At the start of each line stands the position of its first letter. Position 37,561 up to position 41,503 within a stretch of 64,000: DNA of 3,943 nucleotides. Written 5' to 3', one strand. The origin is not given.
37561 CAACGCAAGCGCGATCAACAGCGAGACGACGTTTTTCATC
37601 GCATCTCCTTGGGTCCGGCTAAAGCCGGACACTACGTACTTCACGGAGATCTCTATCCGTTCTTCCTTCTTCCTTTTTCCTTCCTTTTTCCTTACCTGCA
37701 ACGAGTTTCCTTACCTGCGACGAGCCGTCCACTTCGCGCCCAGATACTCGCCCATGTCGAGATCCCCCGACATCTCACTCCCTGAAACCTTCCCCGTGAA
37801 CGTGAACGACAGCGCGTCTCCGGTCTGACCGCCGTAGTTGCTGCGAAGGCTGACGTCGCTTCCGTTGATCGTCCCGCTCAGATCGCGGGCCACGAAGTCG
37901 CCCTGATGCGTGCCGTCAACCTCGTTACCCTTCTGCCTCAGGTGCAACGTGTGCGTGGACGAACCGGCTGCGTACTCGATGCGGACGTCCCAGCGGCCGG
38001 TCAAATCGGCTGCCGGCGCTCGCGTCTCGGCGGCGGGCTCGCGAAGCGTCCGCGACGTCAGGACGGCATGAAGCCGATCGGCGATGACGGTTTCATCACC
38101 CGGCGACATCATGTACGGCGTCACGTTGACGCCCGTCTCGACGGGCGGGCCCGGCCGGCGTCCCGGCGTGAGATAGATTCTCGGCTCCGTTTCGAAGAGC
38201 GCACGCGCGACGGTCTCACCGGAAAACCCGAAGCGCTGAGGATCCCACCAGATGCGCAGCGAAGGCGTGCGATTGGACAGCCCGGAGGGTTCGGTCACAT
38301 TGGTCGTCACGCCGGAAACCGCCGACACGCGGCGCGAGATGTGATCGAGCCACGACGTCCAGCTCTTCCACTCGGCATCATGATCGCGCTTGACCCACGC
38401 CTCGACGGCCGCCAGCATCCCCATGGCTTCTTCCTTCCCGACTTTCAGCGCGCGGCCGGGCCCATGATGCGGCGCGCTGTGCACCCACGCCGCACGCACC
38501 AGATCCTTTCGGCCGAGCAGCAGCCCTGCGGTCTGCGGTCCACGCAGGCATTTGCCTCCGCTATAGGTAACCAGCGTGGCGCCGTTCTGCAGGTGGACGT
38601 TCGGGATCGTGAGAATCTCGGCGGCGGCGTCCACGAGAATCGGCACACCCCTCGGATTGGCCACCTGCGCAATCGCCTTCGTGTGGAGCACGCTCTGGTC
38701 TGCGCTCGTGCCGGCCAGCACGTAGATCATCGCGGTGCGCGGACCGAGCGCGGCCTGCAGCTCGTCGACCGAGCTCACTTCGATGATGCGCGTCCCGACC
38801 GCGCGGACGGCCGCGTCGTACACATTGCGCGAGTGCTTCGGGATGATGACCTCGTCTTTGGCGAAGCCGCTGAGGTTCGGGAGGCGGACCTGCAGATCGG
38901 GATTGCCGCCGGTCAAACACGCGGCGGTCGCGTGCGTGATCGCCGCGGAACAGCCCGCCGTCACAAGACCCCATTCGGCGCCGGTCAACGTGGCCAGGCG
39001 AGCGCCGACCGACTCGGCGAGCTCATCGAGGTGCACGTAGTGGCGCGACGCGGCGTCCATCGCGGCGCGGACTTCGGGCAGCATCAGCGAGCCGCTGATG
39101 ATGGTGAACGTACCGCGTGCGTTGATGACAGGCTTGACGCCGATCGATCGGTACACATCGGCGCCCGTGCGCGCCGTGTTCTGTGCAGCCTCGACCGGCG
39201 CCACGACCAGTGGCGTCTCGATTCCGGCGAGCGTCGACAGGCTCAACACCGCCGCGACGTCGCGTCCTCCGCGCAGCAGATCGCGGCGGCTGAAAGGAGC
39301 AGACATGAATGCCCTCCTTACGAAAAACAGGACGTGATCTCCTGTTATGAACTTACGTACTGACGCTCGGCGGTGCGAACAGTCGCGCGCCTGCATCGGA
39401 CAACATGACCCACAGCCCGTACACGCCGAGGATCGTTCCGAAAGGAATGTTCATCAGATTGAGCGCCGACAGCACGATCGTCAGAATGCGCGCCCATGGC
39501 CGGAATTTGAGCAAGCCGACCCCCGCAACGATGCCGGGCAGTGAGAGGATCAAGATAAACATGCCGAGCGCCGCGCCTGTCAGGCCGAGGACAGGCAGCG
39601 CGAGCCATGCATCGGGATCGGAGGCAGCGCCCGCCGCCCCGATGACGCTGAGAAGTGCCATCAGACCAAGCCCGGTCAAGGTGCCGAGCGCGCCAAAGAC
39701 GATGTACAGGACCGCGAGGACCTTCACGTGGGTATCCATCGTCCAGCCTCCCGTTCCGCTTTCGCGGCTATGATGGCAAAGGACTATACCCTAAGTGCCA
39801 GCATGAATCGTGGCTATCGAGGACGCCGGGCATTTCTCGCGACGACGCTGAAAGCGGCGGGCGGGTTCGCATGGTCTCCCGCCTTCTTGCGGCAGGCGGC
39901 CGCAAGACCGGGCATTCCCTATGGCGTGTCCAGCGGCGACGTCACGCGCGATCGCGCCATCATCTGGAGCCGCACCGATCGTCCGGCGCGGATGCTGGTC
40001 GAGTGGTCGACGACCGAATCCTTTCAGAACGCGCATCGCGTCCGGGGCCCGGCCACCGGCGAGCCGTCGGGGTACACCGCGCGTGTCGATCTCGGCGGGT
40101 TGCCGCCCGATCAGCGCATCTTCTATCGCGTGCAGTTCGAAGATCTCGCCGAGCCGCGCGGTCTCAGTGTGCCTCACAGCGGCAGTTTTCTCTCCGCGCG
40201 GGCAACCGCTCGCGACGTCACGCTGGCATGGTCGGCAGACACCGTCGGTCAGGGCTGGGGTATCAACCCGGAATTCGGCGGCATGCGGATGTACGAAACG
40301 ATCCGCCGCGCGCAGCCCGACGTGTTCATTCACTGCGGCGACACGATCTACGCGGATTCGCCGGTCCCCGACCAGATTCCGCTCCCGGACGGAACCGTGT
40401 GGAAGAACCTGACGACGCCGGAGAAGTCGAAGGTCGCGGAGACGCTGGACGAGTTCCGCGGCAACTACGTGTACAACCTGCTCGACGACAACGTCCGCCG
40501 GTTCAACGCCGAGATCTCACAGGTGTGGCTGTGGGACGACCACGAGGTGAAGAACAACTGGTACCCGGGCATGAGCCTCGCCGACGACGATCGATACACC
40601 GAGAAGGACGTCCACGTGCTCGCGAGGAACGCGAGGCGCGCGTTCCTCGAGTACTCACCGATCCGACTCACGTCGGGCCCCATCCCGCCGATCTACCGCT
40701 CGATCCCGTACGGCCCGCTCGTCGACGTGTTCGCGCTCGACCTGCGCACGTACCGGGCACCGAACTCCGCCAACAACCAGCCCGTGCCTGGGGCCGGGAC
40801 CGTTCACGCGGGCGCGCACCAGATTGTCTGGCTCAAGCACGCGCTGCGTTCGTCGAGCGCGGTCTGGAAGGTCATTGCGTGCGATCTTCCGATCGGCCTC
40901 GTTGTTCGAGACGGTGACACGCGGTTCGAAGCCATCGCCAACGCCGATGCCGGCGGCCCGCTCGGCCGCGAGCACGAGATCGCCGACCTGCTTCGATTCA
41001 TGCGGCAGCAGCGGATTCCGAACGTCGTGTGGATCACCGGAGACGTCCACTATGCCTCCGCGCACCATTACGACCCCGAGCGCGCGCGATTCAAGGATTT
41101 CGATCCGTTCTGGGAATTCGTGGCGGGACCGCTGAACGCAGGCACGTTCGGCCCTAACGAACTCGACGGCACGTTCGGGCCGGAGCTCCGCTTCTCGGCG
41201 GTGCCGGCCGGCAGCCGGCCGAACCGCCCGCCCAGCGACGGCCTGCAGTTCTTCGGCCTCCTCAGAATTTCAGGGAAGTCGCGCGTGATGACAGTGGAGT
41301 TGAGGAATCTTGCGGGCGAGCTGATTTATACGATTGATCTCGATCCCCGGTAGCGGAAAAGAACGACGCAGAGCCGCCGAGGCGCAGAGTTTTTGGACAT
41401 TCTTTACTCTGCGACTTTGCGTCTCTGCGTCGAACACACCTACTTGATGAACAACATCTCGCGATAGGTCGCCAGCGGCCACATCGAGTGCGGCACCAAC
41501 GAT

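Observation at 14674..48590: Intergenic hairpins whose arms are 7-8 nt microsatellites, with a different unit at each locus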

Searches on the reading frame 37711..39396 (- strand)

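Call 15: search_protein_families(library=pfam, proteins=[window:37711-39396:-])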
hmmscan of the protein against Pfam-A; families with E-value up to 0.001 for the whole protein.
window:37711-39396:- (561 aa): 3 families
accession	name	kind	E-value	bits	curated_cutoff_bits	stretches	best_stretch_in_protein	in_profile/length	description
PF01053.26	Cys_Met_Meta_PP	-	8e-07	28.4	27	1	130-289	57-205/381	Cys/Met metabolism PLP-dependent enzyme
PF03841.19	SelA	-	1.2e-05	25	22.8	1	268-336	199-261/367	L-seryl-tRNA selenium transferase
PF00266.25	Aminotran_5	-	3.3e-05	23.5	21.5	1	209-302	128-220/371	Aminotransferase class-V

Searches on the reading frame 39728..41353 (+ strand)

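Call 15: search_protein_families(library=pfam, proteins=[window:39728-41353:+])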
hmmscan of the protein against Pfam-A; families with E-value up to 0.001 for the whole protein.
window:39728-41353:+ (541 aa): 3 families
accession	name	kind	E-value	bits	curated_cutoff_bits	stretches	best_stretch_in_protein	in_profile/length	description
PF09423.15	PhoD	-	2.1e-86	290.6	27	1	172-524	4-342/343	PhoD-like phosphatase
PF16655.11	PhoD_N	-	3.5e-21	76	30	1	66-145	2-86/90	PhoD-like phosphatase, N-terminal domain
PF25077.1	DUF7800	-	0.00039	21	27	1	72-139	13-73/89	Domain of unknown function (DUF7800)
